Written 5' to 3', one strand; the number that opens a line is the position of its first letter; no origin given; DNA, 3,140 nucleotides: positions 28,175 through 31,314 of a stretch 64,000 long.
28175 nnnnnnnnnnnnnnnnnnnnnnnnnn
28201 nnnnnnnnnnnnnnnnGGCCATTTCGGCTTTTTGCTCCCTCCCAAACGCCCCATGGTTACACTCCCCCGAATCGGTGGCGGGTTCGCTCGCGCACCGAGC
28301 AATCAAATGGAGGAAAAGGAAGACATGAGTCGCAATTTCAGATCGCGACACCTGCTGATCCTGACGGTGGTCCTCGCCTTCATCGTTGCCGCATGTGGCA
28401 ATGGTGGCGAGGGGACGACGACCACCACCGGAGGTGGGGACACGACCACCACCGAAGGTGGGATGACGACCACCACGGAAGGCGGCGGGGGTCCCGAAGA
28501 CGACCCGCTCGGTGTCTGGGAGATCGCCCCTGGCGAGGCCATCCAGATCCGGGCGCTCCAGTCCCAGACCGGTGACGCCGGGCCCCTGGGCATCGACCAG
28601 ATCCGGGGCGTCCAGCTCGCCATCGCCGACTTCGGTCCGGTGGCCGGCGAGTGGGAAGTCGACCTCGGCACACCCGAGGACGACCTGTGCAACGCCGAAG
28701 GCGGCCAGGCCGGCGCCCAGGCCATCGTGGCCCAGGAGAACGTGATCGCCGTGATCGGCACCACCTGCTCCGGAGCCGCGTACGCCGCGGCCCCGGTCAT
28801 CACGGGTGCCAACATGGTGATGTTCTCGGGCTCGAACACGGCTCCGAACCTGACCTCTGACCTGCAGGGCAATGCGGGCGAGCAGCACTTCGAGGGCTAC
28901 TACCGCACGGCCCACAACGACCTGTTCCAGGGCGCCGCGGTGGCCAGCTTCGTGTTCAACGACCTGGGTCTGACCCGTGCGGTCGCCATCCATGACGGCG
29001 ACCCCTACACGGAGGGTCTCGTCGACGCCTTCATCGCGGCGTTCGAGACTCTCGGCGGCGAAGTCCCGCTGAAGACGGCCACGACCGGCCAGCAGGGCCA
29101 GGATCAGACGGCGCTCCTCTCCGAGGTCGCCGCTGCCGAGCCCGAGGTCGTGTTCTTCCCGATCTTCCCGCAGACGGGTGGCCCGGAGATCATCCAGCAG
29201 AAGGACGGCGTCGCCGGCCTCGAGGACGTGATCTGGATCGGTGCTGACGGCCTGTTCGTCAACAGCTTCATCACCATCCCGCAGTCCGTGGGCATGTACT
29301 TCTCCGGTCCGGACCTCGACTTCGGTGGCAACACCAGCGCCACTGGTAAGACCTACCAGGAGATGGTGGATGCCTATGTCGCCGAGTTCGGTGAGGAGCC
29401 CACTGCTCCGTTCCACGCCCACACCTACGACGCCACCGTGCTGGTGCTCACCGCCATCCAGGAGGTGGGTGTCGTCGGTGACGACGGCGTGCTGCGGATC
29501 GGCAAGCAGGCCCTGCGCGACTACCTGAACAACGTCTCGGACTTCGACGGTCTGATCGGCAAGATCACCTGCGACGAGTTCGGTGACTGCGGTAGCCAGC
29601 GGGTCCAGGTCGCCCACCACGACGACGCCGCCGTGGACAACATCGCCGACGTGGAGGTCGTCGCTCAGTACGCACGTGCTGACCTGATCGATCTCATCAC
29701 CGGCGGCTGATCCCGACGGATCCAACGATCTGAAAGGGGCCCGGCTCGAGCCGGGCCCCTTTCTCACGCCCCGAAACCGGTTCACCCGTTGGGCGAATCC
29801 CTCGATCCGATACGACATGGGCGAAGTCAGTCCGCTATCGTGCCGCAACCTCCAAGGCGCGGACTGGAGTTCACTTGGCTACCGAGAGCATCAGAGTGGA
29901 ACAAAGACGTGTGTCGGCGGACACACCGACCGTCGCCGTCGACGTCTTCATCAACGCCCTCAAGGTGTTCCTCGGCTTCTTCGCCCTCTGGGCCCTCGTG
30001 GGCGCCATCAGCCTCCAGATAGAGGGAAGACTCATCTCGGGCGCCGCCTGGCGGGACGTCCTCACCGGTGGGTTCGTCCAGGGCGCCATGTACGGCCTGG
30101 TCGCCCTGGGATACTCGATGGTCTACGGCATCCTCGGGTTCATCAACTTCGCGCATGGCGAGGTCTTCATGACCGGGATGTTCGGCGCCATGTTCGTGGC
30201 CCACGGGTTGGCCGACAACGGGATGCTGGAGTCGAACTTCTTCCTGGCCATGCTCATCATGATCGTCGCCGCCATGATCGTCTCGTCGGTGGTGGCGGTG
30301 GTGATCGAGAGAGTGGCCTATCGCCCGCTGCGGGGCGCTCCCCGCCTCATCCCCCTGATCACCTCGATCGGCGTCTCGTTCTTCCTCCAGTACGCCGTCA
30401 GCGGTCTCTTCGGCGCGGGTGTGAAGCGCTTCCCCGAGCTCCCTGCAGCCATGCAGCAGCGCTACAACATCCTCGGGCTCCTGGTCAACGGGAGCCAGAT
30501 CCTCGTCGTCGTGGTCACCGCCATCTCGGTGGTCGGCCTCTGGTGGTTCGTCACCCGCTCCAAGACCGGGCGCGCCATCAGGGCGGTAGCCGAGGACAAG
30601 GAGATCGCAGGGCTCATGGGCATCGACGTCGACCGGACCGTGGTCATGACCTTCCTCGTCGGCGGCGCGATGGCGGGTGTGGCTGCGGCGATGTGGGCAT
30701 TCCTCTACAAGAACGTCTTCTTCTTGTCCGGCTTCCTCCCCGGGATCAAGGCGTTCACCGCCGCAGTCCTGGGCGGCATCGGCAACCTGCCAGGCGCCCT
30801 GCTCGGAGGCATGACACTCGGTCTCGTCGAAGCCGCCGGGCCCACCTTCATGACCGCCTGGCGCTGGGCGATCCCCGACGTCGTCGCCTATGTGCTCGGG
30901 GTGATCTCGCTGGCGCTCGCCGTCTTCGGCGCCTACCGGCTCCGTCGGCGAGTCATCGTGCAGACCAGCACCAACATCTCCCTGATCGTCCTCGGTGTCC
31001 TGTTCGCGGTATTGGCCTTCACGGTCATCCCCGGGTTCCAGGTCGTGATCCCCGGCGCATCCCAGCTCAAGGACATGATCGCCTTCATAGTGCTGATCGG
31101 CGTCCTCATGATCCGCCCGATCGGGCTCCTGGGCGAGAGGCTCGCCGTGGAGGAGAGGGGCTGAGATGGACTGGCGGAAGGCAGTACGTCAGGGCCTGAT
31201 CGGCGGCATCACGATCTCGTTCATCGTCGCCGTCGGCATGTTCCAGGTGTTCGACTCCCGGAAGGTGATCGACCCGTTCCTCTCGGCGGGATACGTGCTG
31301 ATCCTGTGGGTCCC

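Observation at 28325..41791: Two mirror-image Liv-like (HAAT) ABC uptake systems; the second carries an in-operon long-chain acyl-CoA ligase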

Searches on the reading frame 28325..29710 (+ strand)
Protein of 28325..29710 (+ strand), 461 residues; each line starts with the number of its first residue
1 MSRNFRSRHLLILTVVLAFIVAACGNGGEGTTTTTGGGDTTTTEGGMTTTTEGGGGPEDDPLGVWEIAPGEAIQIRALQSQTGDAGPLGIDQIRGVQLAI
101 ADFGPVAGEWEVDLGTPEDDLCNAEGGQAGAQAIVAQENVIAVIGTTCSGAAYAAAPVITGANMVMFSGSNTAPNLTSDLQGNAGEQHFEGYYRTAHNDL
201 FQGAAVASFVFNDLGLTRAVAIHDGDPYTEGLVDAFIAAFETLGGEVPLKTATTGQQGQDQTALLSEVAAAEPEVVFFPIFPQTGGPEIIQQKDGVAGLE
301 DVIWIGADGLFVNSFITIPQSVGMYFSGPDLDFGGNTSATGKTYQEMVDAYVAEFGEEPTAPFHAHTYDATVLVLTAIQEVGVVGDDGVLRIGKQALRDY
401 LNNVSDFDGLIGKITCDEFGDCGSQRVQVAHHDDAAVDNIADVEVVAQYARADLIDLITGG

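Call 5: search_protein_families(library=pfam, proteins=[window:28325-29710:+], max_evalue=0.01)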
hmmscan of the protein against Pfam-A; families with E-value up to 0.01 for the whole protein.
window:28325-29710:+ (461 aa): 3 families
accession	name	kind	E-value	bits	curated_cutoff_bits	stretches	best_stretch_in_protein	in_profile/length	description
PF13458.12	Peripla_BP_6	-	1.6e-29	104.1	31.7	1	73-415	2-321/343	Periplasmic binding protein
PF01094.35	ANF_receptor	-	4.7e-22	78.9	25.4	1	118-423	30-341/353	Receptor family ligand binding region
PF21827.1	New_glue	-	0.0017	18.5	31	1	10-52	5-46/94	New glue protein family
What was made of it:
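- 28325..29710 (+): SBP1: lipoprotein-type substrate-binding protein of system 1 (461 aa), with a Thr/Gly-rich linker after the lipobox Cys. Peripla_BP_6 at 104 bits and ANF_receptor at 79 bits (call 5).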

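Call 6: search_protein_families(library=ncbifam, proteins=[window:28325-29710:+], max_evalue=0.001)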
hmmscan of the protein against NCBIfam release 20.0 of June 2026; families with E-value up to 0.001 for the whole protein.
window:28325-29710:+ (461 aa): 1 family
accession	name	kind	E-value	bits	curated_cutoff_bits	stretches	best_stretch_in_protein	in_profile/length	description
NF011933.0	PRK15404.1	subfamily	5.7e-19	68.4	477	1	68-430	22-358/370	high-affinity branched-chain amino acid ABC transporter substrate-binding protein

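Call 26: search_solved_structures(query=window:28325-29710:+, max_evalue=0.001)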
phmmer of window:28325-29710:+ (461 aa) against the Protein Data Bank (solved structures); distinct sequences matched with E-value up to 0.001: 13.
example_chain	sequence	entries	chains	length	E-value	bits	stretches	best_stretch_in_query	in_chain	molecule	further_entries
3td9_A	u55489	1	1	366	4.5e-19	71.9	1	73-423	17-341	Branched chain amino acid ABC transporter, periplasmic amino acid-binding protein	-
2lbp_A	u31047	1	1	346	1.6e-12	50.4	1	73-421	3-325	LEUCINE-BINDING PROTEIN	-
4n0q_A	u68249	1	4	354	9.2e-12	47.8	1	78-437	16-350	Leu/Ile/Val-binding protein homolog 3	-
4gnr_A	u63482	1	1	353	1.1e-11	47.5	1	80-417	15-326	ABC transporter substrate-binding protein-branched chain amino acid transport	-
1usg_A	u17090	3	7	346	8.6e-11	44.6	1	74-421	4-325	LEUCINE-SPECIFIC BINDING PROTEIN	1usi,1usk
4mlc_A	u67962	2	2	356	9.9e-09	37.8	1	94-383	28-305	Extracellular ligand-binding receptor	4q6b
2liv_A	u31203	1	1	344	9.4e-08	34.6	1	73-421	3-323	LEUCINE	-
1z15_A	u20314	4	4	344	1.1e-07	34.4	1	73-421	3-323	Leu/Ile/Val-binding protein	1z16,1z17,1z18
8z0g_A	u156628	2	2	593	1.2e-07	34.2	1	83-421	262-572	Leu/Ile/Val-binding protein,Leu/Ile/Val-binding protein,mNeonGreen | NeIle,Leu/Ile/Val-binding protein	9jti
8q52_A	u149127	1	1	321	5.8e-06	28.7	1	74-292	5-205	Leucine-specific-binding protein,Chemotaxis protein CheY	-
4mpt_A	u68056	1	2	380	0.00011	24.5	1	71-272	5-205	Putative leu/ile/val-binding protein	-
4q6w_A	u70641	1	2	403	0.00012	24.4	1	71-272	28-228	Putative leu/ile/val-binding protein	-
4nqr_A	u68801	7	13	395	0.0007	21.9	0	69-373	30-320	Amino acid/amide ABC transporter substrate-binding protein, HAAT family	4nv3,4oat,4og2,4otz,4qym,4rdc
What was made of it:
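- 28325..29710 (+): Best PDB relatives are amino-acid binders 3TD9, 2LBP, 4N0Q, 4GNR and 1USG (call 26).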

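Call 37: search_solved_structures(query=window:28325-29710:+, max_evalue=1e-9, show_alignments=5)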
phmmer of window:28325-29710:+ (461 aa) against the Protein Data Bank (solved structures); distinct sequences matched with E-value up to 1e-9: 5.
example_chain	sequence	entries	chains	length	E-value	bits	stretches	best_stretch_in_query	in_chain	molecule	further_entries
3td9_A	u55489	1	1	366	4.5e-19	71.9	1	73-423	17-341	Branched chain amino acid ABC transporter, periplasmic amino acid-binding protein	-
2lbp_A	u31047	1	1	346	1.6e-12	50.4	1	73-421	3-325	LEUCINE-BINDING PROTEIN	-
4n0q_A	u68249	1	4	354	9.2e-12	47.8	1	78-437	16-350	Leu/Ile/Val-binding protein homolog 3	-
4gnr_A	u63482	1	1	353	1.1e-11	47.5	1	80-417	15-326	ABC transporter substrate-binding protein-branched chain amino acid transport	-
1usg_A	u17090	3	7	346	8.6e-11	44.6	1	74-421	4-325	LEUCINE-SPECIFIC BINDING PROTEIN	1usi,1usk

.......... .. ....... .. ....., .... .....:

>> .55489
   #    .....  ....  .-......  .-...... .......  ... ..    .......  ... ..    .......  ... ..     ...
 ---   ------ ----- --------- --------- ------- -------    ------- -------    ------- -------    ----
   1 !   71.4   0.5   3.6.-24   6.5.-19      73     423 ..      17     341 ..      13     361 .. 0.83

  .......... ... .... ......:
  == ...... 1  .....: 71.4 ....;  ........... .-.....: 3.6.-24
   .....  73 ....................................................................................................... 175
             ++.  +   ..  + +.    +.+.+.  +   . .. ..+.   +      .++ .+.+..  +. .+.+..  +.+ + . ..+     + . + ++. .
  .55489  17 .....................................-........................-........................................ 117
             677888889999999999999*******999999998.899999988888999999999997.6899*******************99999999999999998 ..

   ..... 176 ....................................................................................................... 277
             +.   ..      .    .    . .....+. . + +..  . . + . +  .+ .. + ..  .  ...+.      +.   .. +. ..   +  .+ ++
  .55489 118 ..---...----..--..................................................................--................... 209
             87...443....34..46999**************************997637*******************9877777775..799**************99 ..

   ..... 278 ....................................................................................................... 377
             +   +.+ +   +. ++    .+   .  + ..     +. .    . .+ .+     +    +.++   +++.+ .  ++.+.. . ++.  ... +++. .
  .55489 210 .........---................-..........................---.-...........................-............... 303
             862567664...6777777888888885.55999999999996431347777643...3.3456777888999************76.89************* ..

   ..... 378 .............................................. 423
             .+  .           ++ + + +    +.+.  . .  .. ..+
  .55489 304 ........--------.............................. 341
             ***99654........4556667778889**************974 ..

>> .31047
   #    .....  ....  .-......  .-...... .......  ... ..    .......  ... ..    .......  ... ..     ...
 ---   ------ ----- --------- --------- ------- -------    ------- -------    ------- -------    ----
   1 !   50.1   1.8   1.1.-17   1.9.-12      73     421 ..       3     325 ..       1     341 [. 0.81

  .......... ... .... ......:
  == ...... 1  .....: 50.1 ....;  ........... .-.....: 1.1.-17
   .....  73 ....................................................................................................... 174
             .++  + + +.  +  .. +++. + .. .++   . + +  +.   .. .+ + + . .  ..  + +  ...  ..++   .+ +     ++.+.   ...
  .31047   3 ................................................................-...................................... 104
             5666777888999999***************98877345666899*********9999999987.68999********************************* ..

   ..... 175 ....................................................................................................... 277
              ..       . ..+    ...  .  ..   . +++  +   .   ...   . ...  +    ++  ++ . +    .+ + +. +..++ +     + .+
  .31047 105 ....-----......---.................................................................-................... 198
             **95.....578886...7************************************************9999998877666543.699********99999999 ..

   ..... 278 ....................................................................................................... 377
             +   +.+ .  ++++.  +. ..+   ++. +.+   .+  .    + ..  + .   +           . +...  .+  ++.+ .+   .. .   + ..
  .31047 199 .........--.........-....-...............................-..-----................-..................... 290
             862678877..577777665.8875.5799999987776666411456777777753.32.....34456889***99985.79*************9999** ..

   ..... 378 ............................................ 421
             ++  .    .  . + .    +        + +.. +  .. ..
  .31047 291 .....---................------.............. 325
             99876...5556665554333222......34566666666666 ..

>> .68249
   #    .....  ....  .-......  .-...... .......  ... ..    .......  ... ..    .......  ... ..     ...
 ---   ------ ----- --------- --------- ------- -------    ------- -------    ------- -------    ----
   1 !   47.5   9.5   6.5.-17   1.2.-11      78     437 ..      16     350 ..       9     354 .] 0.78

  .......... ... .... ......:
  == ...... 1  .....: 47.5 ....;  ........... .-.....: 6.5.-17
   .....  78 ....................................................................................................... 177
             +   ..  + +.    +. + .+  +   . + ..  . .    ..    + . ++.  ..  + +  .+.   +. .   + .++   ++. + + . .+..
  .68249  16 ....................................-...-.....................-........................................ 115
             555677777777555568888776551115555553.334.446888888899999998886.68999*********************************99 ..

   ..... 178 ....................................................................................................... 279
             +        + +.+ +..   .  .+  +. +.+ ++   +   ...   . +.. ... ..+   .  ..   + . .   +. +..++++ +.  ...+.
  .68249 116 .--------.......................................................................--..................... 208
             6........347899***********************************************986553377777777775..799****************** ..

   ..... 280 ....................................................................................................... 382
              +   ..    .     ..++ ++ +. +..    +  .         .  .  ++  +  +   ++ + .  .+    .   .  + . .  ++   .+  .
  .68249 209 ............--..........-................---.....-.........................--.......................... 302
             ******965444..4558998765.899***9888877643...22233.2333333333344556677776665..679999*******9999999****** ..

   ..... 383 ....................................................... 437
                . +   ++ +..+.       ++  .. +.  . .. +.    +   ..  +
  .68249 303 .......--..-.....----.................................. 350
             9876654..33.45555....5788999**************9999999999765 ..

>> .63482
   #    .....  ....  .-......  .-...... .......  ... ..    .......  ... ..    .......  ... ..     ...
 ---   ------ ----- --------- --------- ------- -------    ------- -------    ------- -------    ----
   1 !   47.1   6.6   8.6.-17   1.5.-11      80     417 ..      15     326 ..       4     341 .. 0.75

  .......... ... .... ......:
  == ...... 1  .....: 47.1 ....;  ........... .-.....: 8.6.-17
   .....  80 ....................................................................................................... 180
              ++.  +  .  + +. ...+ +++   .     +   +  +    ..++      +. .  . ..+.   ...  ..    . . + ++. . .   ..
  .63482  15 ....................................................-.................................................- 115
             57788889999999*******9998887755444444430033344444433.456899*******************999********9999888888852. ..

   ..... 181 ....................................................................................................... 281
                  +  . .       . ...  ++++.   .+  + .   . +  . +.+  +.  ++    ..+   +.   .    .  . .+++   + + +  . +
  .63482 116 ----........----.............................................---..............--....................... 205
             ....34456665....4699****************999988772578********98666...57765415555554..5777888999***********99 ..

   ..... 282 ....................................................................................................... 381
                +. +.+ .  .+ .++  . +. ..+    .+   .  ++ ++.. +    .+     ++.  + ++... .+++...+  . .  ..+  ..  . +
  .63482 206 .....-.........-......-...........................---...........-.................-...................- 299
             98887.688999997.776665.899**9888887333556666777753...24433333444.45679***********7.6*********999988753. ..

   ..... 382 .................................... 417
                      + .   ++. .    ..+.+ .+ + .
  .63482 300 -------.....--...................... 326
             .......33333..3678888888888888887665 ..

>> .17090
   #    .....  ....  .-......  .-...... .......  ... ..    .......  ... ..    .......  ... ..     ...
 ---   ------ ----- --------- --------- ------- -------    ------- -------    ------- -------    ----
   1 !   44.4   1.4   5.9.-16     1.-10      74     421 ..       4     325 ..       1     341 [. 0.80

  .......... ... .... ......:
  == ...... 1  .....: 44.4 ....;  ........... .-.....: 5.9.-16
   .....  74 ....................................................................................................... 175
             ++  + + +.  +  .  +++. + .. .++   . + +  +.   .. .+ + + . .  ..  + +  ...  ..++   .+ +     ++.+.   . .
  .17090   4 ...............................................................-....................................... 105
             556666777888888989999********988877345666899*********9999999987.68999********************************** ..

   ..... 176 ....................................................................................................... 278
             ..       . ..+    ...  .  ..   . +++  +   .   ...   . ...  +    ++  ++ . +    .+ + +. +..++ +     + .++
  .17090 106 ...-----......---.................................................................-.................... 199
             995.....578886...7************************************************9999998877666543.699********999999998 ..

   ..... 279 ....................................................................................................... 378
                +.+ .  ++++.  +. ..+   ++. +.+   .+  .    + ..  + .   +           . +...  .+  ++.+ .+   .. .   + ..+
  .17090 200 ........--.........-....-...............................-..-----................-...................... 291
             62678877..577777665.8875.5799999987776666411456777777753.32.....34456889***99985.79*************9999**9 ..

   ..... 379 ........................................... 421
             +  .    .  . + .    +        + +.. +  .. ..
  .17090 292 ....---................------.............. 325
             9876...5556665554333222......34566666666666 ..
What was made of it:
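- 28325..29710 (+): It keeps the LivK Ser79, Thr102, Tyr150 and Glu226(Asp) equivalents and loses Tyr202 (call 37).
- On LIV-I Leu/Ile/Val transporter (equivalog level): SBP1 has S, T, Y, I and D at these positions, so 4 of 5 are kept (call 37).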

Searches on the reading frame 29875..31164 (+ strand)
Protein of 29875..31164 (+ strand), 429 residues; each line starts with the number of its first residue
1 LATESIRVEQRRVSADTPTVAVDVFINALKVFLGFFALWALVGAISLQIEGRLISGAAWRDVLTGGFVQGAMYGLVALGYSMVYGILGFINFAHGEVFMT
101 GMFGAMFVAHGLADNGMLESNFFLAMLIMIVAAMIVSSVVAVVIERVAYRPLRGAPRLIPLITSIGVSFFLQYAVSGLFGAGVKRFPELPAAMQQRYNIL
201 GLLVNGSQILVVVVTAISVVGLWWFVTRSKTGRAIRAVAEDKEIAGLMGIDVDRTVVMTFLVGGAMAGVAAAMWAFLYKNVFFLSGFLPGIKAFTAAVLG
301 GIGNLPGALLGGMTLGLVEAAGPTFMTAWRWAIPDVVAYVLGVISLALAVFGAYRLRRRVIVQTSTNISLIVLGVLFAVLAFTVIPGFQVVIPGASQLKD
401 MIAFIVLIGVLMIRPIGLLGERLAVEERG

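Call 5: search_protein_families(library=pfam, proteins=[window:29875-31164:+], max_evalue=0.01)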
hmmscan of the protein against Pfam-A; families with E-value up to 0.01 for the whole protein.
window:29875-31164:+ (429 aa): 1 family
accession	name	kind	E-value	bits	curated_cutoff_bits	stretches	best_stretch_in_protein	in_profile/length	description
PF02653.21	BPD_transp_2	-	1e-40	140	26.8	1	64-339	3-262/269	Branched-chain amino acid transport system / permease component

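Call 6: search_protein_families(library=ncbifam, proteins=[window:29875-31164:+], max_evalue=0.001)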
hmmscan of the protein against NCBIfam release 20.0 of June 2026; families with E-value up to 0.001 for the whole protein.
window:29875-31164:+ (429 aa): 3 families
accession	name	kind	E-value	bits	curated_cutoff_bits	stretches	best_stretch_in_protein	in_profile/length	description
NF008011.0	PRK10740.1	equivalog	4.6e-57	194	379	1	65-348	14-294/308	high-affinity branched-chain amino acid ABC transporter permease LivH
TIGR03409.1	urea_trans_UrtB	equivalog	6.4e-37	127.8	250.3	1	66-328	7-263/291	urea ABC transporter permease subunit UrtB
TIGR03622.1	urea_t_UrtB_arc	equivalog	5.2e-18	65.3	374.25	1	72-321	13-247/284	urea ABC transporter, permease protein UrtB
